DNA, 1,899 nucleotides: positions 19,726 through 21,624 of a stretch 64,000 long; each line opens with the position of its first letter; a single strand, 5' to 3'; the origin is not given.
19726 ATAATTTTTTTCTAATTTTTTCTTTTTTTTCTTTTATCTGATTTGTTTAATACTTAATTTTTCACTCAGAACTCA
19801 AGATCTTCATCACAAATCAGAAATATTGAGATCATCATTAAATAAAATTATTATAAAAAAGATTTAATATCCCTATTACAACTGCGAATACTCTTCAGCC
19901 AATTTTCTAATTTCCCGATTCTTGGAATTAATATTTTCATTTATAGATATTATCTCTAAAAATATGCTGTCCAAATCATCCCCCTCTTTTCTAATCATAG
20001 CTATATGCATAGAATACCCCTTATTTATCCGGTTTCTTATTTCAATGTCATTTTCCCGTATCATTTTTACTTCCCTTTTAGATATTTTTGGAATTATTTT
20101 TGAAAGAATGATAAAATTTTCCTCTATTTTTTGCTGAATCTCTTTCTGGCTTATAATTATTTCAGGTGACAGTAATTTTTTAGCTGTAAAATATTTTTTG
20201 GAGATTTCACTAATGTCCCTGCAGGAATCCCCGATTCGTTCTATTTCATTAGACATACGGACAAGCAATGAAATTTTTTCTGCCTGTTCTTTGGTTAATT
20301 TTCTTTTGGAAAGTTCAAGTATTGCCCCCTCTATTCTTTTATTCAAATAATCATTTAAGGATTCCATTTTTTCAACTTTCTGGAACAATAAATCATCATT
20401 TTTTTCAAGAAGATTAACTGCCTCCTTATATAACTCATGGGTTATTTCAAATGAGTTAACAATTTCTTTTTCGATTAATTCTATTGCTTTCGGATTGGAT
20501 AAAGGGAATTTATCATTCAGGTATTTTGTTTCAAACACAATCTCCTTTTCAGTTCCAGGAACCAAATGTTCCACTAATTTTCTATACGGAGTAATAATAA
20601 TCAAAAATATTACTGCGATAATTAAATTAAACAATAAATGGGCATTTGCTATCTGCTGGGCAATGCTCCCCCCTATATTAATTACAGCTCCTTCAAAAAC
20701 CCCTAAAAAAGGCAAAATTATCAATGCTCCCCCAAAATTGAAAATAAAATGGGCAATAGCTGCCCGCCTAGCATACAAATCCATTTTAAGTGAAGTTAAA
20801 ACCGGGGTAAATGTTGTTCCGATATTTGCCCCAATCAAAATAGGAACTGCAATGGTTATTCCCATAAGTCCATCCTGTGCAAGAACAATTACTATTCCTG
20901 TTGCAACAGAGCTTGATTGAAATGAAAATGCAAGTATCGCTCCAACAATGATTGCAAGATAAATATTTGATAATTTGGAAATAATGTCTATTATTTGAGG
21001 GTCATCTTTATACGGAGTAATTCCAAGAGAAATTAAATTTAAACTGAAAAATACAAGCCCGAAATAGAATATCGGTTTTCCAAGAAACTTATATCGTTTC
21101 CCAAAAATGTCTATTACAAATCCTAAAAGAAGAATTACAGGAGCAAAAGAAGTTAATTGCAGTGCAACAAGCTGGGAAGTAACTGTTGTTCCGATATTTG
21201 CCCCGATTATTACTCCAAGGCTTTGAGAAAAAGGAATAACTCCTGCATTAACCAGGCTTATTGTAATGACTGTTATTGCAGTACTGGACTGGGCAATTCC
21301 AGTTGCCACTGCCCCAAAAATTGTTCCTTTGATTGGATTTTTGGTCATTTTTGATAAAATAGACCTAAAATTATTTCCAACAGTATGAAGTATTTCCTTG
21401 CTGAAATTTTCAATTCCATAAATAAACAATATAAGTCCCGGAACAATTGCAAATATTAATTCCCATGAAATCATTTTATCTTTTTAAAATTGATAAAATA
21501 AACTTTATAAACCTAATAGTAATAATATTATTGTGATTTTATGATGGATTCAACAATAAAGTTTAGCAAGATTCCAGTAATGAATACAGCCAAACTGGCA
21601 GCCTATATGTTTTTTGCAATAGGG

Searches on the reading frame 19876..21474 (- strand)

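Call 42: search_protein_families(library=pfam, proteins=[window:19876-21474:-], max_evalue=0.00001)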
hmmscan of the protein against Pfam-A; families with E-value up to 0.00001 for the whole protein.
window:19876-21474:- (532 aa): 2 families
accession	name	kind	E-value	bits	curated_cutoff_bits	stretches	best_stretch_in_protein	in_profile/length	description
PF02690.20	Na_Pi_cotrans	-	2.6e-52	176.9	29.1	2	16-149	1-136/137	Na+/Pi-cotransporter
PF01895.24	PhoU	-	3e-10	40.8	23.5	1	342-424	5-88/89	PhoU domain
